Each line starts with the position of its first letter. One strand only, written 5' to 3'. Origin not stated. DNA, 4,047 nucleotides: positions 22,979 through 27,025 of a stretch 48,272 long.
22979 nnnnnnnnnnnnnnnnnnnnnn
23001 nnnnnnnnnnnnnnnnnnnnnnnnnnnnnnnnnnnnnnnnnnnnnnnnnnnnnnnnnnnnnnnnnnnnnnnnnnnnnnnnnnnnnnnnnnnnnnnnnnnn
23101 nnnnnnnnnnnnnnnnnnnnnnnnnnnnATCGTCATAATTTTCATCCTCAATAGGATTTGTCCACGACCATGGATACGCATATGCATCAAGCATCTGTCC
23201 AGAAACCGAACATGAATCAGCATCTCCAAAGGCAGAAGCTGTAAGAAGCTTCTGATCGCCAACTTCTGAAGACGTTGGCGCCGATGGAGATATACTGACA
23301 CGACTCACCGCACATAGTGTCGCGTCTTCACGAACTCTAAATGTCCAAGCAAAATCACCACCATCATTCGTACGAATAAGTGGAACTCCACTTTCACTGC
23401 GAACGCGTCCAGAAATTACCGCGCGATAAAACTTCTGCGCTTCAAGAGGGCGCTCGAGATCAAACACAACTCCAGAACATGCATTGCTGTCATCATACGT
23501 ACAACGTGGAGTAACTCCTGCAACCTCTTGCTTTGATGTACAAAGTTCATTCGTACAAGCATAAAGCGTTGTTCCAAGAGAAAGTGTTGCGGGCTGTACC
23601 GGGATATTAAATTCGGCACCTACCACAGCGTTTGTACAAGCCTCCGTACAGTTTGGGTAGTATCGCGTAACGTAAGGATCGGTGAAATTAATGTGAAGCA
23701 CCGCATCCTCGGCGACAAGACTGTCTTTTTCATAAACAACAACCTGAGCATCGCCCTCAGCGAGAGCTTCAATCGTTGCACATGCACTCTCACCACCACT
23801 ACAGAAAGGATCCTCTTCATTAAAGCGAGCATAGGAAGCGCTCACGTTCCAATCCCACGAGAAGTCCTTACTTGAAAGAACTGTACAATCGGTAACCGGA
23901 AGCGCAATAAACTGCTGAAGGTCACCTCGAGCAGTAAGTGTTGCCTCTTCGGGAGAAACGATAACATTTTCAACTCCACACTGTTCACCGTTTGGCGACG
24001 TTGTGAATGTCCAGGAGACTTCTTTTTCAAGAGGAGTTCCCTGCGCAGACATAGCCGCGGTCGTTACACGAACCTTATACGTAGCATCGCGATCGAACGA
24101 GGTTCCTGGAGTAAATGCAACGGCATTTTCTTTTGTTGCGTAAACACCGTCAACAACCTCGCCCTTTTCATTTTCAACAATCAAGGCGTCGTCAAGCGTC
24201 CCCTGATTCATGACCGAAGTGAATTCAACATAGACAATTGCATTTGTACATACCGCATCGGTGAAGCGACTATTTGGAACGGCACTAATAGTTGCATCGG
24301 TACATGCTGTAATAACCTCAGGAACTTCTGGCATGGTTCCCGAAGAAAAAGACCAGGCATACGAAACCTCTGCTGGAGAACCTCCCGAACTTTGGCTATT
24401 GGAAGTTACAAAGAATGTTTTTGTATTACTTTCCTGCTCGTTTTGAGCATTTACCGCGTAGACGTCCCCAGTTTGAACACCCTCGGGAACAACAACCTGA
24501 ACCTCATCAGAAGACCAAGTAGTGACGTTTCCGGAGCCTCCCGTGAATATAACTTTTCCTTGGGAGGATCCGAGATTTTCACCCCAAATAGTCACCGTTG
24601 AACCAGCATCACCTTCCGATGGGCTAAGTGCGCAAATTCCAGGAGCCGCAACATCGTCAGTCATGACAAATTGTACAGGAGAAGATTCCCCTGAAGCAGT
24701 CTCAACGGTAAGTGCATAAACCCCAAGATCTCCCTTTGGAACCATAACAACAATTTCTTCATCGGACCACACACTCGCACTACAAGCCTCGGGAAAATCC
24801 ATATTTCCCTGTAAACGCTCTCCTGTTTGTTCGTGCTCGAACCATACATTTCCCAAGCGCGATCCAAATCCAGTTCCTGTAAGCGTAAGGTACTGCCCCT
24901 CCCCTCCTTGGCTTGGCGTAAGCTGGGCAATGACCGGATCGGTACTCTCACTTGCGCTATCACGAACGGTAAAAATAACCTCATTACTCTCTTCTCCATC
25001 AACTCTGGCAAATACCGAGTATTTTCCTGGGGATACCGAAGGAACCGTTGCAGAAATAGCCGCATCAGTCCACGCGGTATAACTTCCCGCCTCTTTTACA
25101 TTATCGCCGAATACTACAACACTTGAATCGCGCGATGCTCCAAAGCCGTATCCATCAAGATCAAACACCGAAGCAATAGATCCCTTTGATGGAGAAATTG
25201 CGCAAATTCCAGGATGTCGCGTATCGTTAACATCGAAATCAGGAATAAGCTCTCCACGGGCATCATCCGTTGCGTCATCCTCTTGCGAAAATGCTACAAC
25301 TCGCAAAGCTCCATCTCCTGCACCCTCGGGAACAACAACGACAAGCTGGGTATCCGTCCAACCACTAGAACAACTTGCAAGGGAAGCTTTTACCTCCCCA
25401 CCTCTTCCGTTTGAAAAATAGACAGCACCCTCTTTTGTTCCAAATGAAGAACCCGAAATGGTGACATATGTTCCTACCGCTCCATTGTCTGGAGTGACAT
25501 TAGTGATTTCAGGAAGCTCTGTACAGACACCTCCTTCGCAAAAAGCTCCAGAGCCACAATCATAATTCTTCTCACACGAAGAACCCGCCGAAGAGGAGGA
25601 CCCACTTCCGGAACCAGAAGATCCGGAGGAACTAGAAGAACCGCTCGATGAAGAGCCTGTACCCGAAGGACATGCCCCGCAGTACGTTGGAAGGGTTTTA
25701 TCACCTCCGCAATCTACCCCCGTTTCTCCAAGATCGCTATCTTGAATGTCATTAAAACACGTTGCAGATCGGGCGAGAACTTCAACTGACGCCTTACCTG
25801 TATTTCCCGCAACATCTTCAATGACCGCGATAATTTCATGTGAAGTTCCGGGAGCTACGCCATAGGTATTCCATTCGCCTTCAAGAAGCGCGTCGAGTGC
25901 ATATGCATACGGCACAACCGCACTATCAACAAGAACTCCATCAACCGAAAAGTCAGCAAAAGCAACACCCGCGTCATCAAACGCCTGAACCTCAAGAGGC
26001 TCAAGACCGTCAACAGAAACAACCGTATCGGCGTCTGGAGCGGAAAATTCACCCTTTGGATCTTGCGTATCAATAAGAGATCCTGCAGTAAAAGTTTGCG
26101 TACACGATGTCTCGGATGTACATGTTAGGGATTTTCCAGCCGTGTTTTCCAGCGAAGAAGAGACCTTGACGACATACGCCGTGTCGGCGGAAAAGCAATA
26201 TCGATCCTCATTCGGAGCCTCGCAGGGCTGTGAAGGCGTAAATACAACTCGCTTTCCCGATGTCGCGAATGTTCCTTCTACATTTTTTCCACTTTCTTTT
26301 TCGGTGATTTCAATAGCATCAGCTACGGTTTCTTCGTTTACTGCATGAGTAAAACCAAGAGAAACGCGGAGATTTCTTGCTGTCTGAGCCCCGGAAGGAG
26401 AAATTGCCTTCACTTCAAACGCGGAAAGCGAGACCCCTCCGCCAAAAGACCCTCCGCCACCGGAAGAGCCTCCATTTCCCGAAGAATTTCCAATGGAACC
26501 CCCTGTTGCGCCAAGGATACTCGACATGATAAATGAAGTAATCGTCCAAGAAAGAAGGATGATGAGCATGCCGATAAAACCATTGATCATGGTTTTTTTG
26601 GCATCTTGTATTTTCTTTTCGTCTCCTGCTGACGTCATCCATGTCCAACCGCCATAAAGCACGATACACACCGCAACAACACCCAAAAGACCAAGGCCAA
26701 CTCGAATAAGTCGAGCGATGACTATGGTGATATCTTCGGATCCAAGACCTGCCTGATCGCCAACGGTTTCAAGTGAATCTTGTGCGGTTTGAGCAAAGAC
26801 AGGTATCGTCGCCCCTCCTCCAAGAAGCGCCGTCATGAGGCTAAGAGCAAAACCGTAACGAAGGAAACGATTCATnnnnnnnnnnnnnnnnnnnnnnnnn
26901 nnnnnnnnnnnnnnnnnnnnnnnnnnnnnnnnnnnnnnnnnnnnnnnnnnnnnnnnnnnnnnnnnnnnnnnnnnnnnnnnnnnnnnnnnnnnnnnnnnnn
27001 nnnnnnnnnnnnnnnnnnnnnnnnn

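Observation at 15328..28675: Candidate surface display/adhesion system: pilin-like anchored adhesins plus three Ca-binding bitopic proteins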

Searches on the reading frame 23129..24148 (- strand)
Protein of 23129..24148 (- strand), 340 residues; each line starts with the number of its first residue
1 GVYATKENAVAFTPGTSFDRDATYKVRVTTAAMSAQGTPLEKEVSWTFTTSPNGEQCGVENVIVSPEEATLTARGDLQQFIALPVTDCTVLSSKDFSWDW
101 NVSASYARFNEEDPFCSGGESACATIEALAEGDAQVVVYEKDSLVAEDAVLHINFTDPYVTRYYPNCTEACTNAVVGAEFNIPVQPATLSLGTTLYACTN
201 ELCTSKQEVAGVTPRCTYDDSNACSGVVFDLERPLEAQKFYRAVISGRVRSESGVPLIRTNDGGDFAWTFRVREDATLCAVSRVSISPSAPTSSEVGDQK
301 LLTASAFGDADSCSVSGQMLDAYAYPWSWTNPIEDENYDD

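Call 34: search_protein_families(library=pfam, proteins=[window:23129-24148:-], max_evalue=0.05)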
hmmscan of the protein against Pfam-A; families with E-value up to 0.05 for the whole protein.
window:23129-24148:- (340 aa): 2 families
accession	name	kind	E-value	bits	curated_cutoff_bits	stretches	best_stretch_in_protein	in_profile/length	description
PF13205.12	Big_5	-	1.8e-11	45.1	23.6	2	4-50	59-105/105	Bacterial Ig-like domain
PF24184.1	Phage_zn_bind_5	-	0.011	15.9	27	0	264-283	18-37/46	Phage zinc binding protein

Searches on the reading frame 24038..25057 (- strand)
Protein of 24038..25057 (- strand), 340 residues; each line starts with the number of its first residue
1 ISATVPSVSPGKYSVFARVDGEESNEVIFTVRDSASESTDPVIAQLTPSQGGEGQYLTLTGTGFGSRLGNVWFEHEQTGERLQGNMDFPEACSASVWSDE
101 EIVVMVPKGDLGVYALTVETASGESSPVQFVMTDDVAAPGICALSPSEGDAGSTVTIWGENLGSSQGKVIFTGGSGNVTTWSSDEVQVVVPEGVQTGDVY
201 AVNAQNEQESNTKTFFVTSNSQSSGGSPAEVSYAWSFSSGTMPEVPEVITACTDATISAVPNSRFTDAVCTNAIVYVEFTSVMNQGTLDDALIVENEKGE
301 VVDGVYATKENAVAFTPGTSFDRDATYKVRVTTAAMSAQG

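Call 34: search_protein_families(library=pfam, proteins=[window:24038-25057:-], max_evalue=0.05)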
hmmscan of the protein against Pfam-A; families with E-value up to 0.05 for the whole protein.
window:24038-25057:- (340 aa): 4 families
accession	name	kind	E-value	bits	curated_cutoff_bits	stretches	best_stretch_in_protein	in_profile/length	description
PF01833.30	TIG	-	4.9e-13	49.3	20.9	2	141-207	3-71/84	IPT/TIG domain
PF13205.12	Big_5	-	6.3e-07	30.5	23.6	1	261-337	12-89/105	Bacterial Ig-like domain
PF20144.5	TIG_SUH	-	0.00025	21.6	24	0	41-134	2-82/94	TIG domain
PF20254.3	DMFA2_C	-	0.0017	18.3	27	0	79-145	27-93/374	N,N-dimethylformamidase beta subunit-like, C-terminal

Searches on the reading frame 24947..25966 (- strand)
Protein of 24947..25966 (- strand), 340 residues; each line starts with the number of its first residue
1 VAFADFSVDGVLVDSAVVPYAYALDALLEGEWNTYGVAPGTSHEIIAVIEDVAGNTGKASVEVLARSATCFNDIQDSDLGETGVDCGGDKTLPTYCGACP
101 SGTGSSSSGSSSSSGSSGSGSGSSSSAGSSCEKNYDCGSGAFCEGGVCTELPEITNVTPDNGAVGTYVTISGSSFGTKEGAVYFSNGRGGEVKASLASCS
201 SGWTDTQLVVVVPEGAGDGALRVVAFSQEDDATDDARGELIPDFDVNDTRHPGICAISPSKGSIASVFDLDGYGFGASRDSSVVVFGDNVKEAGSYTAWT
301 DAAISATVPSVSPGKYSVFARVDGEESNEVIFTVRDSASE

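Call 34: search_protein_families(library=pfam, proteins=[window:24947-25966:-], max_evalue=0.05)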
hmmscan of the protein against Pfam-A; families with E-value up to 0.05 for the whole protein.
window:24947-25966:- (340 aa): 2 families
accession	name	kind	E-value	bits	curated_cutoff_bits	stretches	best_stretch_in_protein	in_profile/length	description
PF01833.30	TIG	-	1.3e-13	51.2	20.9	2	254-329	3-79/84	IPT/TIG domain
PF14686.12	fn3_3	-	0.026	14.8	24.4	0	281-323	13-54/75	Polysaccharide lyase family 4, domain II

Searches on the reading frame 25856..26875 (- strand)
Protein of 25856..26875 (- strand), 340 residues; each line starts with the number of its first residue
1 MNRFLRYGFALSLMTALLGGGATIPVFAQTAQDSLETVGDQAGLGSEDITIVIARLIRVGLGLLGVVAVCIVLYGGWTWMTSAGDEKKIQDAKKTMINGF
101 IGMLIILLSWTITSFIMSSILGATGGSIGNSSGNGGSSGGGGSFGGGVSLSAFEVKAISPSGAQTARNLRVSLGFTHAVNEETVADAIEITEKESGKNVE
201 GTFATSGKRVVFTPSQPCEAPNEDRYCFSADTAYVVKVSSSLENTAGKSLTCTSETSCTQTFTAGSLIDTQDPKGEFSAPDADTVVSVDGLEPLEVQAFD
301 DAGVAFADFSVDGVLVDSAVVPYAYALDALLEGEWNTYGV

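Call 34: search_protein_families(library=pfam, proteins=[window:25856-26875:-], max_evalue=0.05)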
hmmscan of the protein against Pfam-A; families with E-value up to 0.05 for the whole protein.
window:25856-26875:- (340 aa): 4 families
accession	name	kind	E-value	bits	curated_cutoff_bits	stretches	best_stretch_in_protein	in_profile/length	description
PF18895.5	T4SS_pilin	-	1.4e-07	31.9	26.6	1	62-116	18-71/71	Type IV secretion system pilin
PF13205.12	Big_5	-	4.4e-07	31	23.6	1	152-263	4-104/105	Bacterial Ig-like domain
PF17957.7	Big_7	-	0.00016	22.7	24.1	1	273-329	1-58/70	Bacterial Ig domain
PF22907.2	Ams1-like_1st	-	0.017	15.4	27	1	187-286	50-145/145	Alpha-mannosidase, jelly roll domain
